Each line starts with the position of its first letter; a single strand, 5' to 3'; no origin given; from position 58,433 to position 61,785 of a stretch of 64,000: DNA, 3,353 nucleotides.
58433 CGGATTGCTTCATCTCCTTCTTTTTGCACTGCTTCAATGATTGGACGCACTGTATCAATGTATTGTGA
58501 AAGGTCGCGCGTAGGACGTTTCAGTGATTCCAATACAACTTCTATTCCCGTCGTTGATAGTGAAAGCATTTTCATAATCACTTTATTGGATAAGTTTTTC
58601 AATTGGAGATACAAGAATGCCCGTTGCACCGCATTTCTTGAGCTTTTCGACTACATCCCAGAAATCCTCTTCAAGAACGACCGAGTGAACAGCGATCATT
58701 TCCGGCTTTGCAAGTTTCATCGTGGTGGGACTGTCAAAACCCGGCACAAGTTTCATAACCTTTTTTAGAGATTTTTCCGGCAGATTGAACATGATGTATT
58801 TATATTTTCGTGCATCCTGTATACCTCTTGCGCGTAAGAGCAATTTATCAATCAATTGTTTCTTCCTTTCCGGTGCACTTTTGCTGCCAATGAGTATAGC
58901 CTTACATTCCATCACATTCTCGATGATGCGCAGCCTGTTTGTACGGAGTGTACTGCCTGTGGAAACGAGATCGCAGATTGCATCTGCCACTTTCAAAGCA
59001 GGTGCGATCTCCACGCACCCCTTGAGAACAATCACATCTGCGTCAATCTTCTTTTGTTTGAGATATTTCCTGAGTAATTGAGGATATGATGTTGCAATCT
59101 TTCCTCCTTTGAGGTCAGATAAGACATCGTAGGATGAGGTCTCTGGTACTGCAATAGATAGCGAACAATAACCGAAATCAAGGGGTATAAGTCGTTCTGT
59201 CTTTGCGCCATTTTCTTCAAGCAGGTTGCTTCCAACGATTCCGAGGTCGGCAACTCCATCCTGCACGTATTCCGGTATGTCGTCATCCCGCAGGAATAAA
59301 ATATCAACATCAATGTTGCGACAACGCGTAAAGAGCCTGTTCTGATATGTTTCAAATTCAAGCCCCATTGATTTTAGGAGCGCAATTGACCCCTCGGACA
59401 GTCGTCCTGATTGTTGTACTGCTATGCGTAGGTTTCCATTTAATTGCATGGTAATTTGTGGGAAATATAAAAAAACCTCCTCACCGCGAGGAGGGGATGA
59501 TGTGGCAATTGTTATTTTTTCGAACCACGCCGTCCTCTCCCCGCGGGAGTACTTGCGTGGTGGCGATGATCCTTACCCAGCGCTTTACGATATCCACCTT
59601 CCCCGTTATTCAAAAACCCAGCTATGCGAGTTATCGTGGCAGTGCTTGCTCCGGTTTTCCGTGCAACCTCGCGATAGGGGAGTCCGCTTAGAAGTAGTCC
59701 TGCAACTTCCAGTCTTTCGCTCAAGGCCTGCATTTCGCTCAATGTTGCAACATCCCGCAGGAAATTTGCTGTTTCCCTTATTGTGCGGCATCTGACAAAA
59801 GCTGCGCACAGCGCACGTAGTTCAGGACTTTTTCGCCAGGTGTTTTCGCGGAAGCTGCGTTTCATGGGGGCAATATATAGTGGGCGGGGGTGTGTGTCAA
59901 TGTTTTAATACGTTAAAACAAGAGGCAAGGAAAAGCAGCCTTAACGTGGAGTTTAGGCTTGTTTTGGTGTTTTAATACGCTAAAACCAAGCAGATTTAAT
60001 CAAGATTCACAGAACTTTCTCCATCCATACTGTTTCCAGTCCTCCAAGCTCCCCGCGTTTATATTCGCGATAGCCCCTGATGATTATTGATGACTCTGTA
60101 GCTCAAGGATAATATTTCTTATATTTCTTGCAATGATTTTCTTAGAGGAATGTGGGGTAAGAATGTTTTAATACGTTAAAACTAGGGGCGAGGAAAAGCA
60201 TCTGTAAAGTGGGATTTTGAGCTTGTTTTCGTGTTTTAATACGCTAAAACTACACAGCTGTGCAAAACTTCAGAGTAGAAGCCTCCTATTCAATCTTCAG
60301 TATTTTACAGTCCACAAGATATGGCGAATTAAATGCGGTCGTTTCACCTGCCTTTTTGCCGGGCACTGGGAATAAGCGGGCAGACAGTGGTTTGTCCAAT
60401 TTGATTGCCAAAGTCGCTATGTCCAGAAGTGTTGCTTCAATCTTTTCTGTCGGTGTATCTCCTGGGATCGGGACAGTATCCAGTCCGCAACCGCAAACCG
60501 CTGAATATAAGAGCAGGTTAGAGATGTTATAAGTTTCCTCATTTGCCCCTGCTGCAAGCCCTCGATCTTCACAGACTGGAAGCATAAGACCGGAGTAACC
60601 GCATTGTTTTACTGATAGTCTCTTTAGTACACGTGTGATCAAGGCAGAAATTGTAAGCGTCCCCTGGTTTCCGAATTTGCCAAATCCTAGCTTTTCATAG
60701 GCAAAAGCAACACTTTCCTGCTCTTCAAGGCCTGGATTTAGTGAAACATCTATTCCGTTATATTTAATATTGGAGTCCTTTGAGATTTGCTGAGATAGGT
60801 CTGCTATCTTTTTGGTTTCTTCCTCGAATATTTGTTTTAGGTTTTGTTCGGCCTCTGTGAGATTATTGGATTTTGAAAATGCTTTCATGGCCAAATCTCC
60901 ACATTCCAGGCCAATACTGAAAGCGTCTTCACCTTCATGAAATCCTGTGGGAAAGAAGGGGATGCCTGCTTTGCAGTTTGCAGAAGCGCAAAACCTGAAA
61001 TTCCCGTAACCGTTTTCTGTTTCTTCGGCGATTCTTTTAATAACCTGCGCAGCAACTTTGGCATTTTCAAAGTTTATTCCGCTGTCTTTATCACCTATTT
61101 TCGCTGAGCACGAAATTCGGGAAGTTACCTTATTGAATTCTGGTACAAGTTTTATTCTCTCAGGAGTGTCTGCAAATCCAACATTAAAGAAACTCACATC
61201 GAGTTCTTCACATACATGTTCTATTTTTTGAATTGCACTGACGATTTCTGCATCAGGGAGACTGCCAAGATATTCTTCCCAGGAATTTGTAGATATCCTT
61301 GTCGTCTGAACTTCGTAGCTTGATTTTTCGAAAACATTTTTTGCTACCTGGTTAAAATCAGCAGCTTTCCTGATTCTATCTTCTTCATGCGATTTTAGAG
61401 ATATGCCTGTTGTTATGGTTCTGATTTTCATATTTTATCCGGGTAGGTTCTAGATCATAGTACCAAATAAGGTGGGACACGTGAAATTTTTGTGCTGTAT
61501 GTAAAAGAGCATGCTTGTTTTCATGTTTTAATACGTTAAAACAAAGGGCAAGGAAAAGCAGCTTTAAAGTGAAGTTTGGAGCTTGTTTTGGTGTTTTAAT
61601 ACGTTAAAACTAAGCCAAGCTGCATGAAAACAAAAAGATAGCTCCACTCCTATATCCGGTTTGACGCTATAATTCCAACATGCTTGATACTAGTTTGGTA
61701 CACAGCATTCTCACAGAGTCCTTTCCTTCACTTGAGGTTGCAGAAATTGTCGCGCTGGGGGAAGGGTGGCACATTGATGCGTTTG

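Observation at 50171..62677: The 18-nt palindrome marks nearly every gene-block boundary in the last 14 kb and was not seen in the first 50 kb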

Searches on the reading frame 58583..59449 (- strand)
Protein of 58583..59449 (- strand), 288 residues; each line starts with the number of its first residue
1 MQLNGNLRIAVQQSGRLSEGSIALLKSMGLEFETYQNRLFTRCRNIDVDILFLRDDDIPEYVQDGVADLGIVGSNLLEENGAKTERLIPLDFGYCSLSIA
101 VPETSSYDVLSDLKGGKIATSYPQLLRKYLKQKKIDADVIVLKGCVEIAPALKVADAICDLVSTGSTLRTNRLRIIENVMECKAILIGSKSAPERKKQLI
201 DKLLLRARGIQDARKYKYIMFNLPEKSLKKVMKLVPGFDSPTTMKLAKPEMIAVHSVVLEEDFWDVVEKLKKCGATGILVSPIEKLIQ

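Call 14: search_protein_families(library=pfam, proteins=[window:58583-59449:-])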
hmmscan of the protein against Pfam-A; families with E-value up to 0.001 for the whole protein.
window:58583-59449:- (288 aa): 2 families
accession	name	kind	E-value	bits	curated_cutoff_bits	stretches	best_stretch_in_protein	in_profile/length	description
PF01634.23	HisG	-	2.3e-52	177.5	25.5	1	54-206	1-155/158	ATP phosphoribosyltransferase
PF08029.16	HisG_C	-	1.9e-27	95.6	23.5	1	213-285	1-73/73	HisG, C-terminal domain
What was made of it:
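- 52548..59449 (-): his operon hisG-D-C-B-H-AF-IE. Pfam hits for HisG and HisIE (call 14).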

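Call 39: find_homologous_proteins(query=window:58583-59449:-, max_evalue=1e-40)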
Query window:58583-59449:- (288 aa): 7664 proteins with E <= 1e-40 among 8000 candidates; the best 120 are listed.
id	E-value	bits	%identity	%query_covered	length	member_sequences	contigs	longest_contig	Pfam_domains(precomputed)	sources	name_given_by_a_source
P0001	1.0e-165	568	100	91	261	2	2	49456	PF01634.24,PF08029.17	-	-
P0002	7.6e-165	565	90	100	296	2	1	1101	PF01634.24,PF08029.17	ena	-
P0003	9.5e-156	535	84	100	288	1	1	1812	PF01634.24,PF08029.17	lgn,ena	-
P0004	1.6e-154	531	84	100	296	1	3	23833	PF01634.24,PF08029.17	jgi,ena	-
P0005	1.0e-149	515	81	100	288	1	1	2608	PF01634.24,PF08029.17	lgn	-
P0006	2.1e-137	475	73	100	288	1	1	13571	PF01634.24,PF08029.17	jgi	jgi:ATP phosphoribosyltransferase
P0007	1.3e-131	456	70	100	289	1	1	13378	PF01634.24,PF08029.17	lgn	-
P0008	7.0e-130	450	69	100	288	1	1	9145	PF01634.24,PF08029.17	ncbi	-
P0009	4.9e-129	448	69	100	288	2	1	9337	PF01634.24,PF08029.17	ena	-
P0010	1.0e-128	446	68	100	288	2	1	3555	PF01634.24,PF08029.17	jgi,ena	-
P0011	1.4e-128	446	67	100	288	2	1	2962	PF01634.24,PF09084.17,PF08029.17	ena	-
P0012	2.2e-128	445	69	100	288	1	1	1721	PF01634.24,PF08029.17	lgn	-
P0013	4.6e-128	444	70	100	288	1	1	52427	PF01634.24,PF08029.17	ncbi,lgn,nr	ncbi:MAG: ATP phosphoribosyltransferase [Candidatus Peribacteraceae bacterium]|nr:ATP phosphoribosyl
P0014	1.7e-127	442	67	100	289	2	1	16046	PF01634.24,PF08029.17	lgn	-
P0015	5.7e-127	441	70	100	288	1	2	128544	PF01634.24,PF08029.17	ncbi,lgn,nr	ncbi:ATP phosphoribosyltransferase [Patescibacteria group bacterium]|nr:ATP phosphoribosyltransferas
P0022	4.3e-123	428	67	100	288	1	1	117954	PF01634.24,PF08029.17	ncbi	ncbi:MAG: ATP phosphoribosyltransferase [Candidatus Peregrinibacteria bacterium]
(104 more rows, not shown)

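Call 40: find_encoding_contigs(protein=P0004, flank=10000, max_places=3)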
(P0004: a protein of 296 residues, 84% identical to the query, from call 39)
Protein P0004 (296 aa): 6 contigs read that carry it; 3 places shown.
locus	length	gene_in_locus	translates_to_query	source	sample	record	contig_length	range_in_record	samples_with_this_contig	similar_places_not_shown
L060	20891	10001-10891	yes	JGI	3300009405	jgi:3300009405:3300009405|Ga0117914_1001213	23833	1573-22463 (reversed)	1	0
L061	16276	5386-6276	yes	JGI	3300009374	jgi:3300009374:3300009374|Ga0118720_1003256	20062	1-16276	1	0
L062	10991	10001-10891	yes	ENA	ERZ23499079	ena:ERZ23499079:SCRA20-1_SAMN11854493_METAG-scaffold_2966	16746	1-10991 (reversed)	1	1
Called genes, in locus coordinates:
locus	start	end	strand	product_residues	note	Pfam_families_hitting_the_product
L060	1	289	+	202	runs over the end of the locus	-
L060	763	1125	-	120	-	-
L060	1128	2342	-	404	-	PF02195:ParB_N, PF03602:Cons_hypoth95 (faint), PF01555:N6_N4_Mtase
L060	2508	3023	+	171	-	PF13671:AAA_33 (weak), PF13238:AAA_18 (weak)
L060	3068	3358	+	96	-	-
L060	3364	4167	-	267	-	-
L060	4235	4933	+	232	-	PF03483:B3_4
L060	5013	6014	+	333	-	-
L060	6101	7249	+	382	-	PF05167:DUF711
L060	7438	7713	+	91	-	PF00583:Acetyltransf_1, PF08445:FR47, PF13508:Acetyltransf_7, PF13673:Acetyltransf_10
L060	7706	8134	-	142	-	PF07973:tRNA_SAD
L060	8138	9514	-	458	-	PF13393:tRNA-synt_His, PF03129:HGTP_anticodon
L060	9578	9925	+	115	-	PF01371:Trp_repressor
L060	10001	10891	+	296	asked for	PF01634:HisG, PF08029:HisG_C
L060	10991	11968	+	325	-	PF00155:Aminotran_1_2, PF01053:Cys_Met_Meta_PP (weak)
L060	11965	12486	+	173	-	PF00702:Hydrolase (faint), PF08645:PNK3P (weak), PF13419:HAD_2 (weak), PF13242:Hydrolase_like (faint)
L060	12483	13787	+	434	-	PF00815:Histidinol_dh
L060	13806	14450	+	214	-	PF00475:IGPD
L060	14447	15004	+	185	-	PF00117:GATase, PF01174:SNO (faint)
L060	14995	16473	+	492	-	PF00977:His_biosynth, PF05690:ThiG (faint), PF01180:DHO_dh (faint), PF01884:PcrB (faint), PF00290:Trp_syntA (faint), PF01070:FMN_dh (faint), PF00977:His_biosynth, PF01207:Dus (weak), +4 more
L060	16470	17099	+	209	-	PF01502:PRA-CH, PF01503:PRA-PH, PF03819:MazG (weak)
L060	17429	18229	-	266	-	PF01978:TrmB (weak)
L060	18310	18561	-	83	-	PF12728:HTH_17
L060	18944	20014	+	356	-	PF13479:AAA_24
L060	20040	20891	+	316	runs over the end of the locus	PF12705:PDDEXK_1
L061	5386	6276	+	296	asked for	PF01634:HisG, PF08029:HisG_C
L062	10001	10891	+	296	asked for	PF01634:HisG, PF08029:HisG_C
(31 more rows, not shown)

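Call 41: find_encoding_contigs(protein=P0006, flank=10000, max_places=2)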
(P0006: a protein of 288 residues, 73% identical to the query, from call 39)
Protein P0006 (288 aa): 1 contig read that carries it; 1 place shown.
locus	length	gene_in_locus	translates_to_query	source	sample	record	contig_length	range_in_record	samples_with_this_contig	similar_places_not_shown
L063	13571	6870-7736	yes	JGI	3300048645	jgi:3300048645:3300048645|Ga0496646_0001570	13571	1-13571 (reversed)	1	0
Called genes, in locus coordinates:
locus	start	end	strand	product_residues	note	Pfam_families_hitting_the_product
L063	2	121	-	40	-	?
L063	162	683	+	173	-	PF00293:NUDIX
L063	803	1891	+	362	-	PF02463:SMC_N, PF13175:AAA_15, PF13476:AAA_23, PF13514:AAA_27 (weak), PF13304:AAA_21 (faint)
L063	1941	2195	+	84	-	-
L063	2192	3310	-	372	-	PF02388:FemAB, PF13480:Acetyltransf_6, PF02388:FemAB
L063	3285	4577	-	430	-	PF00155:Aminotran_1_2, PF01041:DegT_DnrJ_EryC1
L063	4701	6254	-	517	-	PF08245:Mur_ligase_M, PF02875:Mur_ligase_C (weak)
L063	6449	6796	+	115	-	PF01371:Trp_repressor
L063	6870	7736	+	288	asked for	PF01634:HisG, PF08029:HisG_C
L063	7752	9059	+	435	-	PF00815:Histidinol_dh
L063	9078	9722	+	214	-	PF00475:IGPD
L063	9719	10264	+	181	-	PF00117:GATase, PF01174:SNO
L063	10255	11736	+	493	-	PF00977:His_biosynth, PF05690:ThiG (faint), PF01180:DHO_dh (faint), PF01884:PcrB (faint), PF03060:NMO (faint), PF02581:TMP-TENI (faint), PF00977:His_biosynth, PF01207:Dus (weak)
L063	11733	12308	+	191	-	PF01502:PRA-CH, PF01503:PRA-PH, PF03819:MazG (weak)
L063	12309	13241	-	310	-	PF00561:Abhydrolase_1, PF06342:DUF1057 (faint), PF12146:Hydrolase_4, PF12697:Abhydrolase_6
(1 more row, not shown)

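Call 42: find_encoding_contigs(protein=P0013, flank=10000, max_places=2)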
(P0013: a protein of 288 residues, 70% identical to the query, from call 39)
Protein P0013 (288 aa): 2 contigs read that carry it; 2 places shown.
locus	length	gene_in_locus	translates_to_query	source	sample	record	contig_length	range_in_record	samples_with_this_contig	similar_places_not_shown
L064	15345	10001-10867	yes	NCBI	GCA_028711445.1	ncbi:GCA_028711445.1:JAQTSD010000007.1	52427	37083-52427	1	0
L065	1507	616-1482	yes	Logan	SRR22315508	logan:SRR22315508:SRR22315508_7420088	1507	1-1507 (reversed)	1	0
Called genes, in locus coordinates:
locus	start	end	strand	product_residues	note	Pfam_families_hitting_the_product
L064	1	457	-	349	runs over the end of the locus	PF00657:Lipase_GDSL (faint), PF13472:Lipase_GDSL_2 (weak)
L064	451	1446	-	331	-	PF13489:Methyltransf_23, PF01209:Ubie_methyltran, PF13847:Methyltransf_31, PF08241:Methyltransf_11, PF08242:Methyltransf_12, PF13649:Methyltransf_25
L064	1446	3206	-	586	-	PF02543:Carbam_trans_N, PF16861:Carbam_trans_C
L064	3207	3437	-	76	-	-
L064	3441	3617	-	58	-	PF19451:DUF5989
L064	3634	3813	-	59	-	PF19451:DUF5989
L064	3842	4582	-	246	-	PF02163:Peptidase_M50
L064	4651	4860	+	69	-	PF00830:Ribosomal_L28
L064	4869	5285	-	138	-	PF00472:RF-1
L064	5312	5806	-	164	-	PF00881:Nitroreductase, PF14512:TM1586_NiRdase, PF00881:Nitroreductase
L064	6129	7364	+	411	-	PF00239:Resolvase, PF07508:Recombinase, PF13408:Zn_ribbon_recom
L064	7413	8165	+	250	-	-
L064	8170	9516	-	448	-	PF13393:tRNA-synt_His, PF03129:HGTP_anticodon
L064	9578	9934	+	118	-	PF01371:Trp_repressor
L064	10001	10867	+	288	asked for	PF01634:HisG, PF08029:HisG_C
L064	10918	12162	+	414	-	PF00815:Histidinol_dh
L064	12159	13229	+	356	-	PF00155:Aminotran_1_2, PF04864:Alliinase_C (weak)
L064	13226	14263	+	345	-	PF08645:PNK3P, PF13419:HAD_2 (faint), PF13242:Hydrolase_like (weak), PF00475:IGPD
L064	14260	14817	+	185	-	PF00117:GATase, PF01174:SNO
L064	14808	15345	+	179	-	PF00977:His_biosynth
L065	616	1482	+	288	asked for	PF01634:HisG, PF08029:HisG_C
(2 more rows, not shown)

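Call 43: find_encoding_contigs(protein=P0015, flank=10000, max_places=2)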
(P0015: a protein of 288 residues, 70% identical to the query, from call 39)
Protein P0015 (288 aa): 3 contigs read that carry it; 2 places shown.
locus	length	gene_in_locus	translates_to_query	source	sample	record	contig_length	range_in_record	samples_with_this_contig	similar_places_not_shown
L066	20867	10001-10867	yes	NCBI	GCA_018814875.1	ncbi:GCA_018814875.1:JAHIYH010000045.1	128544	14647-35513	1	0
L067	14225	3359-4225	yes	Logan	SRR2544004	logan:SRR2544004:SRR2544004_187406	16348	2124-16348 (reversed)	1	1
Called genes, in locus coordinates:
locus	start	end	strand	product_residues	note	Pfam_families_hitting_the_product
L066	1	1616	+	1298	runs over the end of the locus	PF04997:RNA_pol_Rpb1_1, PF00623:RNA_pol_Rpb1_2, PF04983:RNA_pol_Rpb1_3, PF05000:RNA_pol_Rpb1_4, PF04998:RNA_pol_Rpb1_5, PF25984:BSH_YknX (faint)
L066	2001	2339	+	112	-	-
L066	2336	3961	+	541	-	-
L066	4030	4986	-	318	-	-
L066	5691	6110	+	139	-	PF00164:Ribosom_S12_S23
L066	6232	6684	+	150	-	PF00177:Ribosomal_S7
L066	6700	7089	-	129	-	PF05635:23S_rRNA_IVP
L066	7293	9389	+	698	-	PF00009:GTP_EFTU, PF03144:GTP_EFTU_D2, PF22042:EF-G_D2, PF14492:EFG_III, PF16658:RF3_C (weak), PF03764:EFG_IV, PF00679:EFG_C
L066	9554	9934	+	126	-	PF01371:Trp_repressor, PF13384:HTH_23 (weak)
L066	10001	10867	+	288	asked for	PF01634:HisG, PF08029:HisG_C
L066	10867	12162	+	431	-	PF00815:Histidinol_dh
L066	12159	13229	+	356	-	PF00155:Aminotran_1_2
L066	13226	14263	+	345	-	PF08645:PNK3P, PF13419:HAD_2 (faint), PF13242:Hydrolase_like, PF00475:IGPD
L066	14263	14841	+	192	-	PF07685:GATase_3 (weak), PF00117:GATase, PF01174:SNO (weak)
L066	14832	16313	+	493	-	PF00977:His_biosynth, PF05690:ThiG (faint), PF01207:Dus (faint), PF02581:TMP-TENI (faint), PF01180:DHO_dh (faint), PF01884:PcrB (faint), PF03060:NMO (faint), PF00977:His_biosynth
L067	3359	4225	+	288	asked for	PF01634:HisG, PF08029:HisG_C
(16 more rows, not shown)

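Call 54: find_encoding_contigs(protein=P0005, flank=10000, max_places=3)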
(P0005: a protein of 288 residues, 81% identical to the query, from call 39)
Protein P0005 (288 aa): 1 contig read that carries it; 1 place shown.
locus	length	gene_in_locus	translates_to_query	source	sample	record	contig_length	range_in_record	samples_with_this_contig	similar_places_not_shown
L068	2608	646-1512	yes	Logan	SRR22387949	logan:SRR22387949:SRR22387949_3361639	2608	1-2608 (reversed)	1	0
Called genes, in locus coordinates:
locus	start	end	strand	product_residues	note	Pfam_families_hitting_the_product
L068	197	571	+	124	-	PF01371:Trp_repressor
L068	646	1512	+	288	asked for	PF01634:HisG, PF08029:HisG_C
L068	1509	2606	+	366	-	?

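Call 55: find_encoding_contigs(protein=P0003, flank=10000, max_places=3)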
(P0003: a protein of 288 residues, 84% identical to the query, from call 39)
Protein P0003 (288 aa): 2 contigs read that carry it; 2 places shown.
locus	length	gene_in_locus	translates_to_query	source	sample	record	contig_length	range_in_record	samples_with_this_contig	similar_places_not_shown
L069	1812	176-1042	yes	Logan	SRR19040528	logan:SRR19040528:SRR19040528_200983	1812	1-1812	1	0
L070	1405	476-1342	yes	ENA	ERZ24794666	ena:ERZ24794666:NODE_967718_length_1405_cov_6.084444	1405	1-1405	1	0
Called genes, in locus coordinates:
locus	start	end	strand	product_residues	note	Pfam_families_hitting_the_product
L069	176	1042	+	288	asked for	PF01634:HisG, PF08029:HisG_C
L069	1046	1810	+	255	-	?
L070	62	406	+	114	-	PF01371:Trp_repressor, PF13936:HTH_38 (faint)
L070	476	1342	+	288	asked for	PF01634:HisG, PF08029:HisG_C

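Call 74: find_encoding_contigs(protein=P0007, flank=10000, max_places=1)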
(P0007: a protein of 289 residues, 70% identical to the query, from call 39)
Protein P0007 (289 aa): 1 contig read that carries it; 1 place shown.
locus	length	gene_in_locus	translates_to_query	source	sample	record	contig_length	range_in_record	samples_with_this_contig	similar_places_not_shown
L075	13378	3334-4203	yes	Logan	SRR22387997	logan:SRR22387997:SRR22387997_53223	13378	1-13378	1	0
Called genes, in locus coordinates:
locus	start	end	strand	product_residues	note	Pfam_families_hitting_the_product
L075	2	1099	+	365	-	?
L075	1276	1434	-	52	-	-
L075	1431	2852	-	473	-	PF13393:tRNA-synt_His, PF03129:HGTP_anticodon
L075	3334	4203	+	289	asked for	PF01634:HisG, PF08029:HisG_C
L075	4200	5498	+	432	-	PF00815:Histidinol_dh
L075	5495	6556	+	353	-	PF00155:Aminotran_1_2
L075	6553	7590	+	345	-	PF00702:Hydrolase, PF08645:PNK3P, PF13419:HAD_2 (weak), PF13242:Hydrolase_like, PF00475:IGPD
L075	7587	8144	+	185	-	PF00117:GATase, PF01174:SNO (weak), PF07722:Peptidase_C26 (faint)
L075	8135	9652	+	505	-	PF00977:His_biosynth, PF01180:DHO_dh (faint), PF01884:PcrB (faint), PF00290:Trp_syntA (faint), PF01207:Dus (faint), PF02581:TMP-TENI (faint), PF03060:NMO (faint), PF00977:His_biosynth, +3 more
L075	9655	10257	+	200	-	PF01502:PRA-CH, PF01503:PRA-PH, PF03819:MazG (weak)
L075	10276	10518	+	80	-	-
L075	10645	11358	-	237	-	-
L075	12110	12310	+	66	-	-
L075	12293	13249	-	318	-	-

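Call 75: find_encoding_contigs(protein=P0008, flank=10000, max_places=1)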
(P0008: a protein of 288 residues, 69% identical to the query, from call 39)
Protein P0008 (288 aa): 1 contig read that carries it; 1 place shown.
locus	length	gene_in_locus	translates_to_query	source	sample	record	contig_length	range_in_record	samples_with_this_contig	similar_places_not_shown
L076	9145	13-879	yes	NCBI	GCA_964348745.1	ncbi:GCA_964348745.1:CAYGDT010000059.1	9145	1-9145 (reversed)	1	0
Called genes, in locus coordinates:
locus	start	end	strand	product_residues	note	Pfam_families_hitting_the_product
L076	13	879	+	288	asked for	PF01634:HisG, PF08029:HisG_C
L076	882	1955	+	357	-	PF00155:Aminotran_1_2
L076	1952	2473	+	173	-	PF08645:PNK3P (weak), PF13242:Hydrolase_like (weak)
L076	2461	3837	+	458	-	PF00815:Histidinol_dh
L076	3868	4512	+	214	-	PF00475:IGPD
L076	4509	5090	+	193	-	PF00117:GATase, PF01174:SNO (weak)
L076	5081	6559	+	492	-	PF00977:His_biosynth, PF01180:DHO_dh (faint), PF01884:PcrB (faint), PF05690:ThiG (faint), PF02581:TMP-TENI (faint), PF03060:NMO (faint), PF00977:His_biosynth, PF01207:Dus (weak), +1 more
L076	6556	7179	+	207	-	PF01502:PRA-CH, PF01503:PRA-PH, PF03819:MazG (weak)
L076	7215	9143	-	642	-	?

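Call 76: find_encoding_contigs(protein=P0022, flank=10000, max_places=1)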
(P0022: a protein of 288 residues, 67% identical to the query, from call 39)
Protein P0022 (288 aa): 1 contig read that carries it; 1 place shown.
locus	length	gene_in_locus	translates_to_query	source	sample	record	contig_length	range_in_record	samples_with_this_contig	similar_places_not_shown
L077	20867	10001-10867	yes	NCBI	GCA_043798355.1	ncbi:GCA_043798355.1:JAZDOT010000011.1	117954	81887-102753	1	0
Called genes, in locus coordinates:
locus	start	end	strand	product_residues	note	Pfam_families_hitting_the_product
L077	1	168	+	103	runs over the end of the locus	-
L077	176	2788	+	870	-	-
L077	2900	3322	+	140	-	PF00164:Ribosom_S12_S23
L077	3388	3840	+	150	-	PF00177:Ribosomal_S7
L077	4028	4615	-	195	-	-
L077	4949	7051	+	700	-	PF00009:GTP_EFTU, PF03144:GTP_EFTU_D2, PF22042:EF-G_D2, PF14492:EFG_III, PF16658:RF3_C (weak), PF03764:EFG_IV, PF00679:EFG_C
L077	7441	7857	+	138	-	PF01371:Trp_repressor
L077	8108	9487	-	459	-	PF13393:tRNA-synt_His, PF03129:HGTP_anticodon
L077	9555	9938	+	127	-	PF01371:Trp_repressor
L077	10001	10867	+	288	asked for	PF01634:HisG, PF08029:HisG_C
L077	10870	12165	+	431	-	PF00815:Histidinol_dh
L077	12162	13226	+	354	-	PF00155:Aminotran_1_2, PF04864:Alliinase_C (weak)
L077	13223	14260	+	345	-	PF08645:PNK3P, PF00702:Hydrolase (weak), PF13419:HAD_2 (weak), PF13242:Hydrolase_like, PF00475:IGPD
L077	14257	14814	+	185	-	PF00117:GATase, PF01174:SNO (weak)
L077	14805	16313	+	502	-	PF00977:His_biosynth, PF05690:ThiG (faint), PF00218:IGPS (faint), PF02581:TMP-TENI (faint), PF01884:PcrB (faint), PF01180:DHO_dh (faint), PF01207:Dus (faint), PF00977:His_biosynth, +2 more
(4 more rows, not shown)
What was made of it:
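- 52548..59449 (-): Relatives carry the operon in similar form (calls 40-43, 74-76).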

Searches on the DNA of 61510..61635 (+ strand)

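Call 80: search_dna_similar(query=window:61510-61635:+, collection=plasmids, mode=distant, max_evalue=0.01, max_rows=10)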
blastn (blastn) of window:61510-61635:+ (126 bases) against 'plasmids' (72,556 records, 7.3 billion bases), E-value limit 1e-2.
No match.

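Call 81: search_dna_similar(query=window:61510-61635:+, collection=phages, mode=distant, max_evalue=0.01, max_rows=10)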
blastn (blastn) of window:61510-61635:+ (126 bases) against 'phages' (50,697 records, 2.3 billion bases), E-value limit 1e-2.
No match.
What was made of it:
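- Tried and rejected: No match for composite c3 in plasmid or phage records (calls 80, 81).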
